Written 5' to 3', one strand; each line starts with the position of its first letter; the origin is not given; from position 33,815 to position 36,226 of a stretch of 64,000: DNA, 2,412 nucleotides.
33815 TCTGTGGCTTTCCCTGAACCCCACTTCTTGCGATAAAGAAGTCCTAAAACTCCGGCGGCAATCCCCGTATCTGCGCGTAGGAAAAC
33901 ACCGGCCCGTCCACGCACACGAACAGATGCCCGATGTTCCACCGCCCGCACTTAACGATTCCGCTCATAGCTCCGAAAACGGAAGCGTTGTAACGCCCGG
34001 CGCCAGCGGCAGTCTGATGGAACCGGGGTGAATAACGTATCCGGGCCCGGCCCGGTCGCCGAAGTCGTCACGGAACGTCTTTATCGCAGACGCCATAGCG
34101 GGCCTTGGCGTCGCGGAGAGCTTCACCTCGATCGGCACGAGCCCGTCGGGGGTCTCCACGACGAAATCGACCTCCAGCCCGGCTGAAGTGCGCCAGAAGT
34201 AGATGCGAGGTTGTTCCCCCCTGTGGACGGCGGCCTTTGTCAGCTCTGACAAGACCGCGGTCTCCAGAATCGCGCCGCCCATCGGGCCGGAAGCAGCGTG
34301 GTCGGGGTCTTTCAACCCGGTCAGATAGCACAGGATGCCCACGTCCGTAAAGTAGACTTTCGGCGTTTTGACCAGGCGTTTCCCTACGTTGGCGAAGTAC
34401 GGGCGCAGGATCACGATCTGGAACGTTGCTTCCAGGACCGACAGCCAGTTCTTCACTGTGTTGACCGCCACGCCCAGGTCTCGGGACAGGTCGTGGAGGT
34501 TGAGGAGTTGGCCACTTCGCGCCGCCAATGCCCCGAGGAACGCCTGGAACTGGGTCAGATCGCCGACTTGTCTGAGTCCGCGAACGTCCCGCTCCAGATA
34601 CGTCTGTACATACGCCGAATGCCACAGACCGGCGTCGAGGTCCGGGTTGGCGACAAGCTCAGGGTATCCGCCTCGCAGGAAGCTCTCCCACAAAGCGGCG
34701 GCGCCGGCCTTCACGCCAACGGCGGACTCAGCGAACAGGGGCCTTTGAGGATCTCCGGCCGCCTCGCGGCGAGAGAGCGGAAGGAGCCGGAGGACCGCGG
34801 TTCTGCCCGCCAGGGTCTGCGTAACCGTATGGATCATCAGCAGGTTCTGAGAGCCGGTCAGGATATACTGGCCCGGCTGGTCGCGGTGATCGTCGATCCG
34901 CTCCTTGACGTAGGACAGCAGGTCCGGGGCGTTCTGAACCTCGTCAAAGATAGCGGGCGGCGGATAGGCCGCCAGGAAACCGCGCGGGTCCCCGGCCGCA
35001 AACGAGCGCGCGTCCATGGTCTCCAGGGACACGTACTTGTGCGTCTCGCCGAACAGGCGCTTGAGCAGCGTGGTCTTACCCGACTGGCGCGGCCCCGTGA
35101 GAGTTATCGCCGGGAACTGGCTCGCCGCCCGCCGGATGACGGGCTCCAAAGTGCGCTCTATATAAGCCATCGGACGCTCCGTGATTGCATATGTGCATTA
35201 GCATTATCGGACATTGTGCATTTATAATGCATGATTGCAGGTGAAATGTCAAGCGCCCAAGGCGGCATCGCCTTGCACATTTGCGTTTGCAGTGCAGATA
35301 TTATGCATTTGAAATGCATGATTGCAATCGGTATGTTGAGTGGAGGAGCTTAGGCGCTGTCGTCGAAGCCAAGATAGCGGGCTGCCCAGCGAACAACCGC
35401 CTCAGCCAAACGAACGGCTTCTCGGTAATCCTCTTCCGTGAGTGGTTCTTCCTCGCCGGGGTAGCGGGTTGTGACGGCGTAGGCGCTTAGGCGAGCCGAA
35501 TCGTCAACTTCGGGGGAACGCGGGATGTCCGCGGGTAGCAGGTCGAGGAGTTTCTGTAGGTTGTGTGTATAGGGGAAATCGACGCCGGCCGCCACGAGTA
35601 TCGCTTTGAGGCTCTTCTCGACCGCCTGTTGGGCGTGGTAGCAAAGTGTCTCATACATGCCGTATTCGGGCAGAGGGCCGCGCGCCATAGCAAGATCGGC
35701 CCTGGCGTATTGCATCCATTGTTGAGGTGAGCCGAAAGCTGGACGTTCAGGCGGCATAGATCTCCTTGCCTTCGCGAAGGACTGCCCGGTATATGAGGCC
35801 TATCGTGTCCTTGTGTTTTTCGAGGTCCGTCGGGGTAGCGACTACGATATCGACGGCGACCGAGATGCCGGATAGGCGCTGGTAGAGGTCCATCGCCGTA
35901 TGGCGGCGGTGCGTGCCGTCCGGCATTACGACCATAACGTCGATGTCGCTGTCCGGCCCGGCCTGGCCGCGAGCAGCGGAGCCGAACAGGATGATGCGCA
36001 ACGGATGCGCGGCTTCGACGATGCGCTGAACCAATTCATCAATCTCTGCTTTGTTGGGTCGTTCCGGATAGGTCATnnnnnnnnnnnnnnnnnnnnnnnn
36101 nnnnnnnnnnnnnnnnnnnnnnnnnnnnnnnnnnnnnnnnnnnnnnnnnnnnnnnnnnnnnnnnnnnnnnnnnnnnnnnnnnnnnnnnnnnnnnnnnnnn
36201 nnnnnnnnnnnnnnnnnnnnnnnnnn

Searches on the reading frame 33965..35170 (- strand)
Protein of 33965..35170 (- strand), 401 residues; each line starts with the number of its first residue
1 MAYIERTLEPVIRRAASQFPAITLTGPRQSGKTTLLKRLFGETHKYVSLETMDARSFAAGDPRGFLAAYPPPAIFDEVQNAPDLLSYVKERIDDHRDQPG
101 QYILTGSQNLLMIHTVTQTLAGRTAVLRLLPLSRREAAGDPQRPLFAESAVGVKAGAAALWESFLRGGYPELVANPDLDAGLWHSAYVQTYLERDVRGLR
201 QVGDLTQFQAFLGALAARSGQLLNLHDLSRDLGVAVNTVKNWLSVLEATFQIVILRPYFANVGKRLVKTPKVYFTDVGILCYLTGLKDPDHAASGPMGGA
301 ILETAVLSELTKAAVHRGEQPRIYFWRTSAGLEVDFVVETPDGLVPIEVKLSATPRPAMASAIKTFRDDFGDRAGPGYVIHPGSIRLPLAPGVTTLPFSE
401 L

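Call 3: search_protein_families(library=pfam, proteins=[window:33965-35170:-], max_evalue=1)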
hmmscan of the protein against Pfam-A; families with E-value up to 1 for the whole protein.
window:33965-35170:- (401 aa): 10 families
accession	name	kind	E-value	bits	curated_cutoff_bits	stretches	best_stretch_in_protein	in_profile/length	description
PF13635.12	DUF4143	-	6.1e-48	163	28.1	1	193-352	1-160/160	Domain of unknown function (DUF4143)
PF13173.12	AAA_14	-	1e-25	90.7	27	1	20-136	3-127/129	AAA domain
PF13401.12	AAA_22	-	0.00089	20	27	1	21-57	7-44/130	AAA domain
PF13191.12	AAA_16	-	0.0037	18.2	32.6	1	8-42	12-50/167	AAA ATPase domain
PF09439.16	SRPRB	-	0.04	13.7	25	1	19-51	3-37/178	Signal recognition particle receptor beta subunit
PF10662.15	PduV-EutP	-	0.06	13.6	21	1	22-54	4-36/143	Ethanolamine utilisation - propanediol utilisation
PF09339.16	HTH_IclR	-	0.092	13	22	1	212-247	9-43/52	IclR helix-turn-helix domain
PF01637.24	ATPase_2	-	0.16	12.2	33.2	1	19-42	20-43/225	ATPase domain predominantly from Archaea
PF13542.12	HTH_Tnp_ISL3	-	0.22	11.5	27.4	1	216-243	21-47/51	Helix-turn-helix domain of transposase family ISL3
PF14516.12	AAA_35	-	0.3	10.3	27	1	3-44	13-56/331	AAA-like domain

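Call 4: search_protein_families(library=padloc, proteins=[window:33965-35170:-], max_evalue=1)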
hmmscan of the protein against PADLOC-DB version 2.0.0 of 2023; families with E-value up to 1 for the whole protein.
window:33965-35170:- (401 aa): 10 families
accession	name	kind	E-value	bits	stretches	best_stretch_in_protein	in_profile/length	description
PDLC04790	PDC-S01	-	1.1e-112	374.8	1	1-401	8-417/422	-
PDLC04789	PDC-S01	-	4.7e-54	181.8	1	1-368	1-354/375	-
PDLC04787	PDC-S01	-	3.4e-29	99.9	1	3-357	10-363/412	-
PDLC04791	PDC-S01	-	3e-24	83.4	1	19-370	18-367/395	-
PDLC04786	PDC-S01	-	1.5e-17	61.5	3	268-354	304-389/439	-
PDLC04792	PDC-S01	-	8.1e-13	45.8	3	271-352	306-385/452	-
PDLC04788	PDC-S01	-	8.9e-13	45.9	2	75-354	90-385/448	-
PDLC01515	Csx3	-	0.016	12.8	1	17-41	4-28/183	"CAS-I,CAS-III; associated"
PDLC03839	LeoA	-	0.045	10.8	1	12-42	49-80/559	-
PDLC04140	mad8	-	0.058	10.9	1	20-41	28-49/314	mads_8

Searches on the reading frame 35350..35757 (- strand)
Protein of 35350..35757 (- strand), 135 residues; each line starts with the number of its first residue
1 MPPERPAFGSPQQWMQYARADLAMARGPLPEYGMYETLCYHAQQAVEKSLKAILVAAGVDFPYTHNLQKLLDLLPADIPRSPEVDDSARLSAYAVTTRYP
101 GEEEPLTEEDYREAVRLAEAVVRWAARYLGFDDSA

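Call 3: search_protein_families(library=pfam, proteins=[window:35350-35757:-], max_evalue=1)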
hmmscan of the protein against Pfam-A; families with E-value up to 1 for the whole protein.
window:35350-35757:- (135 aa): 2 families
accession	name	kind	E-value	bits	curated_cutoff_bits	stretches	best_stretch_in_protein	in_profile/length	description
PF05168.19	HEPN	-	2.3e-26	92.7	22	1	12-126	2-115/117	HEPN domain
PF14773.11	VIGSSK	-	0.2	12.1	21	1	46-66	25-43/62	Helicase-associated putative binding domain, C-terminal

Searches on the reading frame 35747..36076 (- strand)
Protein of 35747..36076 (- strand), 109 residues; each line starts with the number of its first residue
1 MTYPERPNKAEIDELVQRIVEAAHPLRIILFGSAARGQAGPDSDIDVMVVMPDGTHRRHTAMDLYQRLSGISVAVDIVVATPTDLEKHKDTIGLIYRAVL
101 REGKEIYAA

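Call 3: search_protein_families(library=pfam, proteins=[window:35747-36076:-], max_evalue=1)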
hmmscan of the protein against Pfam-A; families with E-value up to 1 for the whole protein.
window:35747-36076:- (109 aa): 8 families
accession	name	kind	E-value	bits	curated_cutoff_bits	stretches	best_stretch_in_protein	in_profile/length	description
PF01909.29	NTP_transf_2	-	6e-12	46.2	21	1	14-86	3-78/93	Nucleotidyltransferase domain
PF18765.7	Polbeta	-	5.6e-11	42.9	26.9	1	23-107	11-88/93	Polymerase beta, Nucleotidyltransferase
PF10620.15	MdcG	-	0.00099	19.5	26.5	1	39-83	48-91/121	Phosphoribosyl-dephospho-CoA transferase MdcG C-terminal domain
PF22600.2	MTPAP-like_central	-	0.0011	19.4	27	1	10-62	23-74/139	Poly(A) RNA polymerase, mitochondrial-like, central palm domain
PF14792.12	DNA_pol_B_palm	-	0.015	15.9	25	1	10-73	8-71/113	DNA polymerase beta palm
PF03445.19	DUF294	-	0.025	14.9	21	1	20-59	44-85/138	Putative nucleotidyltransferase DUF294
PF20750.3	PAP_NTPase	-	0.042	14.2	27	1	27-68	76-117/194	Poly(A) polymerase nucleotidyltransferase domain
PF14091.12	DUF4269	-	0.16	12.7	28.9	1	19-76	8-65/151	Domain of unknown function (DUF4269)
